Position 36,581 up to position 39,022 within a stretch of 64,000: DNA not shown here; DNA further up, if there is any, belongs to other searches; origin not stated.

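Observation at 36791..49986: Polysaccharide sub-cluster with duplicated bi-domain (ADH + Gfo/Idh/MocA) oxidoreductases, heparinase II/III-like protein, AsnB-like amidotransferase and DUF354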

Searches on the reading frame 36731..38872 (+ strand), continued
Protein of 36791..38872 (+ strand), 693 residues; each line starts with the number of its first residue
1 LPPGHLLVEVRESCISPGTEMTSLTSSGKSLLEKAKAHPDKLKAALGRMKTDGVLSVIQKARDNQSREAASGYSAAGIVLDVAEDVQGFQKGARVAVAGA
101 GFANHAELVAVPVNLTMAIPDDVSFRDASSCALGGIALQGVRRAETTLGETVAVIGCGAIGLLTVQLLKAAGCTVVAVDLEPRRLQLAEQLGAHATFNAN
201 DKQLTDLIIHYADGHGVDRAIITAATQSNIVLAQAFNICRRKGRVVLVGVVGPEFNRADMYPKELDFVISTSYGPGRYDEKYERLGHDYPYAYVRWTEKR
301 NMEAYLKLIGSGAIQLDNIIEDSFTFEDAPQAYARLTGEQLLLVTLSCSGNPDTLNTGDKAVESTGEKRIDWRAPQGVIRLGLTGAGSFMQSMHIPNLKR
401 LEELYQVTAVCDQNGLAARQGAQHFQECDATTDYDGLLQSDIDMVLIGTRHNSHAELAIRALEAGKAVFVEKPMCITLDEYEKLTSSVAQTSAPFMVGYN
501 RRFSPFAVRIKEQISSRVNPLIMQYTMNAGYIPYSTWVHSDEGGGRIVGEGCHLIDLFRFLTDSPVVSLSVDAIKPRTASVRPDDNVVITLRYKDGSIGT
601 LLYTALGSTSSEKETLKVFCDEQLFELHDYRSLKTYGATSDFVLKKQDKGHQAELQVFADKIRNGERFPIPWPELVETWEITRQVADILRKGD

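Call 81: predict_structure(alignment_id=A3)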
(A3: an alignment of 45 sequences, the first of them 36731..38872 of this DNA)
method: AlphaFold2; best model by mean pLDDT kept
length: 713 residues; sequences in the alignment: 45
mean_pLDDT: 90.0   pTM: 0.85
mean pLDDT of the five models: 90.0, 89.1, 88.2, 87.0, 85.5
residues with pLDDT >= 90: 506; 70-90: 162; 50-70: 27; < 50: 18
segments of 3 or more residues with pLDDT < 50: 292-296, 375-386
pLDDT, mean of each block of 10 residues (from residue 1): 93 94 93 89 86 79 79 78 85 95 92 94 93 94 97 92 92 96 97 97 97 96 93 95 86 91 89 70 82 55 71 66 96 95 95 91 89 48 49 92 94 94 97 94 94 95 96 96 97 93 96 96 97 95 97 86 90 97 97 90 93 98 93 96 97 91 92 97 95 97 93 63
secondary structure, 60 per line:
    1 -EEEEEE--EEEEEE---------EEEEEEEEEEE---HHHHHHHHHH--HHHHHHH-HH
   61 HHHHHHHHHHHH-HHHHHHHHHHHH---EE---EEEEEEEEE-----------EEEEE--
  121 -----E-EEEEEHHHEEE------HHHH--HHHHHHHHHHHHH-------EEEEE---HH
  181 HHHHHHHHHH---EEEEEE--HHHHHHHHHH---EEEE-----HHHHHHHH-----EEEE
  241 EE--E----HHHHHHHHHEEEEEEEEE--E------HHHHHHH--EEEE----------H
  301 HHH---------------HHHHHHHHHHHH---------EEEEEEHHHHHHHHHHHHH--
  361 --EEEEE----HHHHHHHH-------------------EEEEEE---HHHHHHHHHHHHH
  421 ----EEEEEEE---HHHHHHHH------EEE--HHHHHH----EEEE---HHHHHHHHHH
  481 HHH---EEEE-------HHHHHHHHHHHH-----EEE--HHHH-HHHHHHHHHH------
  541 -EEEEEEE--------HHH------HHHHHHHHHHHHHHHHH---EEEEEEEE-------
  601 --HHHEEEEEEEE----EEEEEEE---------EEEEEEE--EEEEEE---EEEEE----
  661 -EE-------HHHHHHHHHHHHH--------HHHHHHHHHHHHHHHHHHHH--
elements in order (helices of 4 or more, strands of 3 or more residues): E2-7 E10-15 E25-35 H39-48 H51-57 H59-72 H74-85 E94-102 E114-118 E128-132 E136-138 H145-148 H151-163 E171-175 H179-190 E194-199 H202-211 E215-218 H224-231 E237-242 H250-258 E259-267 H277-283 E286-289 H300-303 H319-330 E340-345 H346-358 E363-367 H372-379 E399-404 H408-420 E425-431 H435-442 E449-451 H454-459 E464-467 H471-483 E487-490 H498-509 E515-517 H520-523 H525-534 E542-548 H566-582 E586-593 E606-613 E618-624 E634-640 E643-648 E652-656 H671-683 H692-711

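Call 83: fold_search(model_id=the predicted structure, library=pdb)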
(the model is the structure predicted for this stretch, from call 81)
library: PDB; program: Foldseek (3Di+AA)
matches with E <= 10: 2000; with E <= 0.001: 1048
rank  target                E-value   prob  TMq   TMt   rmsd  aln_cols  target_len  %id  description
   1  4cpd_A                1.4e-23  1.00  0.40  0.81   3.0       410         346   21  Alcohol dehydrogenase TADH from Thermus sp. ATN1 (released 2014-12-17)
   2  6ie0_A                3.9e-23  1.00  0.38  0.75   5.3       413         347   20  X-ray crystal structure of 2R,3R-butanediol dehydrogenase from Bacillus subtilis (released 2019-09-18)
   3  5k1s_D                2.2e-22  1.00  0.37  0.78   5.3       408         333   19  crystal structure of AibC (released 2016-08-10)
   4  5vm2_A                3.8e-22  1.00  0.40  0.80   3.4       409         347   17  Crystal structure of ECK1772, an oxidoreductase/dehydrogenase of unknown specificity involved in membrane biogenesis f (released 2017-06-07)
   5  5k1s_B                1.1e-21  1.00  0.38  0.80   4.0       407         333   19  crystal structure of AibC (released 2016-08-10)
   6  4cpd_C                1.1e-21  1.00  0.38  0.77   4.4       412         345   20  Alcohol dehydrogenase TADH from Thermus sp. ATN1 (released 2014-12-17)
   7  3qwb_A                2.5e-21  1.00  0.38  0.77   4.3       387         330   16  Crystal structure of Saccharomyces cerevisiae Zeta-crystallin-like quinone oxidoreductase Zta1 complexed with NADPH (released 2012-02-08)
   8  2d8a                  3.1e-21  1.00  0.39  0.80   4.7       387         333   20  Crystal Structure of PH0655 from Pyrococcus horikoshii OT3 (released 2006-06-02)
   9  3pii_A                4.2e-21  1.00  0.38  0.77   4.1       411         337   21  Crystal structure of Mutant of ht- Alcohol Dehydrogenase with substrate analogue butyramide (released 2011-11-09)
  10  4ejm                  5.8e-21  1.00  0.39  0.79   3.5       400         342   20  Crystal structure of a putative zinc-binding dehydrogenase (Target PSI-012003) from Sinorhizobium meliloti 1021 bound to (released 2012-05-02)
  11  9k8u_A                5.8e-21  1.00  0.37  0.74   4.5       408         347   19  Ethanol dehydrogenase of Bursaphelenchus xylophilus (released 2025-10-29)
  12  3qwa_A                6.2e-21  1.00  0.38  0.77   4.4       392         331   17  Crystal structure of Saccharomyces cerevisiae Zeta-crystallin-like quinone oxidoreductase Zta1 (released 2012-02-08)
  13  5k1s_A                6.9e-21  1.00  0.39  0.74   4.1       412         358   19  crystal structure of AibC (released 2016-08-10)
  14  4cpd_D                9.8e-21  1.00  0.38  0.76   4.6       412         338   20  Alcohol dehydrogenase TADH from Thermus sp. ATN1 (released 2014-12-17)
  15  4eez_B                1.0e-20  1.00  0.39  0.78   4.5       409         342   18  Crystal Structure of Lactococcus lactis Alcohol Dehydrogenase variant RE1 (released 2012-09-26)
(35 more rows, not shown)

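Call 84: find_homologous_proteins(query=L071:12061-13833:+, max_evalue=1e-30)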
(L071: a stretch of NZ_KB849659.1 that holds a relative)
Query L071:12061-13833:+ (590 aa): 4671 proteins with E <= 1e-30 among 8000 candidates; the best 120 are listed.
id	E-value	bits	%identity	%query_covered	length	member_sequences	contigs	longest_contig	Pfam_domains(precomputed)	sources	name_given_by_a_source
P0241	0.0e+0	1400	99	100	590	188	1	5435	PF16889.12,PF07940.19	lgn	-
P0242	0.0e+0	1020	74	100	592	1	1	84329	PF16889.12,PF07940.19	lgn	-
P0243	2.8e-249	847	62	99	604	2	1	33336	PF16889.12,PF07940.19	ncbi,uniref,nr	ncbi:weeF [Acinetobacter baumannii]|uniref:heparinase II/III domain-containing protein n=1 Tax=Acine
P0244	8.5e-249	845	61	99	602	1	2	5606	PF16889.12,PF07940.19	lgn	-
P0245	1.3e-248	844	61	99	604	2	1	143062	PF16889.12,PF07940.19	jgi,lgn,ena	-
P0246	3.6e-247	840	61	99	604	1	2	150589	PF16889.12,PF07940.19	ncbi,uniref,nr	ncbi:heparinase II/III family protein [Acinetobacter baumannii]|uniref:heparinase II/III domain-cont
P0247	6.0e-247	839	61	99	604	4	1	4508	PF16889.12,PF07940.19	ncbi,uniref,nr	ncbi:heparinase II/III domain-containing protein [Acinetobacter oleivorans]|uniref:heparinase II/III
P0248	8.9e-247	838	61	99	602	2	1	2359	PF16889.12,PF07940.19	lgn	-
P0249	9.4e-247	838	61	99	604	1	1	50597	PF16889.12,PF07940.19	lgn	-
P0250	1.1e-246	838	61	99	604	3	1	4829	PF16889.12,PF07940.19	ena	-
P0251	1.5e-246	838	61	99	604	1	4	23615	PF16889.12,PF07940.19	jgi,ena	-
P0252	3.9e-246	836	61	99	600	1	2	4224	PF16889.12,PF07940.19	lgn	-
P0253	5.6e-246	836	62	99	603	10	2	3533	PF16889.12,PF07940.19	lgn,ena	-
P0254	1.1e-245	835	61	99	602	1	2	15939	PF16889.12,PF07940.19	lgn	-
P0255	2.2e-245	834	61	99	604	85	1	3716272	PF16889.12,PF07940.19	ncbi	ncbi:heparinase II/III domain-containing protein [Acinetobacter baumannii]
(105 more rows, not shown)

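Call 85: find_encoding_contigs(protein=P0243, flank=10000, max_places=1)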
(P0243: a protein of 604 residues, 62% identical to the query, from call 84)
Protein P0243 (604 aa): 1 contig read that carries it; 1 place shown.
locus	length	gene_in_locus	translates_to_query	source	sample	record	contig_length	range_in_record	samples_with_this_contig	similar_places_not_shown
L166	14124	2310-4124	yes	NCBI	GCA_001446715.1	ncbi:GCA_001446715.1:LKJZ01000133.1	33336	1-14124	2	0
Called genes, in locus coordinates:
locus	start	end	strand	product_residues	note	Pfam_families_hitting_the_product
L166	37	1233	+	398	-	-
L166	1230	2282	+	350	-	-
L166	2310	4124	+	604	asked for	PF16889:Hepar_II_III_N, PF07940:Hepar_II_III_C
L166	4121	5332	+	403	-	PF13439:Glyco_transf_4, PF13579:Glyco_trans_4_4, PF00534:Glycos_transf_1, PF13692:Glyco_trans_1_4, PF13524:Glyco_trans_1_2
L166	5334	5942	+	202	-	PF02397:Bac_transf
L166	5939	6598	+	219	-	PF17836:PglD_N, PF00132:Hexapep (faint), PF25087:GMPPB_C (faint), PF14602:Hexapep_2 (faint)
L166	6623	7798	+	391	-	PF01041:DegT_DnrJ_EryC1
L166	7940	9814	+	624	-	PF13727:CoA_binding_3 (weak), PF00106:adh_short (weak), PF01073:3Beta_HSD, PF01370:Epimerase, PF02719:Polysacc_synt_2, PF04321:RmlD_sub_bind, PF13460:NAD_binding_10 (weak), PF16363:GDP_Man_Dehyd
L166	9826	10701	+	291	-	PF00483:NTP_transferase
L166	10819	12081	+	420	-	PF00984:UDPG_MGDP_dh, PF03720:UDPG_MGDP_dh_C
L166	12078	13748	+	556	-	PF00342:PGI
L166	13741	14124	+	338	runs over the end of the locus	PF00106:adh_short, PF01073:3Beta_HSD, PF01370:Epimerase, PF02719:Polysacc_synt_2, PF04321:RmlD_sub_bind, PF05368:NmrA, PF08659:KR, PF13460:NAD_binding_10, +2 more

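Call 88: find_encoding_contigs(protein=P0006, flank=1500, max_places=1)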
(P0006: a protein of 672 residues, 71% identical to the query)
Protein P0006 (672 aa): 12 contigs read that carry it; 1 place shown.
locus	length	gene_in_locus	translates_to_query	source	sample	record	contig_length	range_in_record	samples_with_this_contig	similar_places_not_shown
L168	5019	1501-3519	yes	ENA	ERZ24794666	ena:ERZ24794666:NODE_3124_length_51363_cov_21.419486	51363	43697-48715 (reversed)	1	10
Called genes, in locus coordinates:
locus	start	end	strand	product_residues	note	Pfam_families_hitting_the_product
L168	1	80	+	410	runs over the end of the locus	PF04932:Wzy_C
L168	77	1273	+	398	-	PF13439:Glyco_transf_4, PF13579:Glyco_trans_4_4, PF20706:GT4-conflict (weak), PF00534:Glycos_transf_1, PF13692:Glyco_trans_1_4, PF13524:Glyco_trans_1_2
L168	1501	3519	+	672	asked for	PF00107:ADH_zinc_N, PF02558:ApbA (weak), PF03447:NAD_binding_3 (faint), PF01408:GFO_IDH_MocA, PF02894:GFO_IDH_MocA_C (weak), PF22725:GFO_IDH_MocA_C3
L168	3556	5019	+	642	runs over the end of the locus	PF16889:Hepar_II_III_N, PF07940:Hepar_II_III_C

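Call 89: find_encoding_contigs(protein=P0002, flank=1500, max_places=1)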
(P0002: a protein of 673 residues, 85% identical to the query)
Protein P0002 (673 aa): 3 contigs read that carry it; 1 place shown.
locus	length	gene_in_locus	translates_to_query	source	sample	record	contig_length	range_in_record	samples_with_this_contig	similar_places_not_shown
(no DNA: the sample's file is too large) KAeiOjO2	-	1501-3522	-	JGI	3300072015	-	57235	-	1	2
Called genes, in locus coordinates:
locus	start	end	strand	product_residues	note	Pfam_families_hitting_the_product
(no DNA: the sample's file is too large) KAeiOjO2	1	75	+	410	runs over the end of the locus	PF04932:Wzy_C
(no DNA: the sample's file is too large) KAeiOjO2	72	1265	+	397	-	PF13439:Glyco_transf_4, PF13579:Glyco_trans_4_4, PF20706:GT4-conflict (weak), PF00534:Glycos_transf_1, PF13692:Glyco_trans_1_4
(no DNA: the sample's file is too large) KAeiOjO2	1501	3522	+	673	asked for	PF00107:ADH_zinc_N, PF02558:ApbA (weak), PF13602:ADH_zinc_N_2 (faint), PF01408:GFO_IDH_MocA, PF02894:GFO_IDH_MocA_C (weak), PF22725:GFO_IDH_MocA_C3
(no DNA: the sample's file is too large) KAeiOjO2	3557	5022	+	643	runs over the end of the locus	PF16889:Hepar_II_III_N, PF07940:Hepar_II_III_C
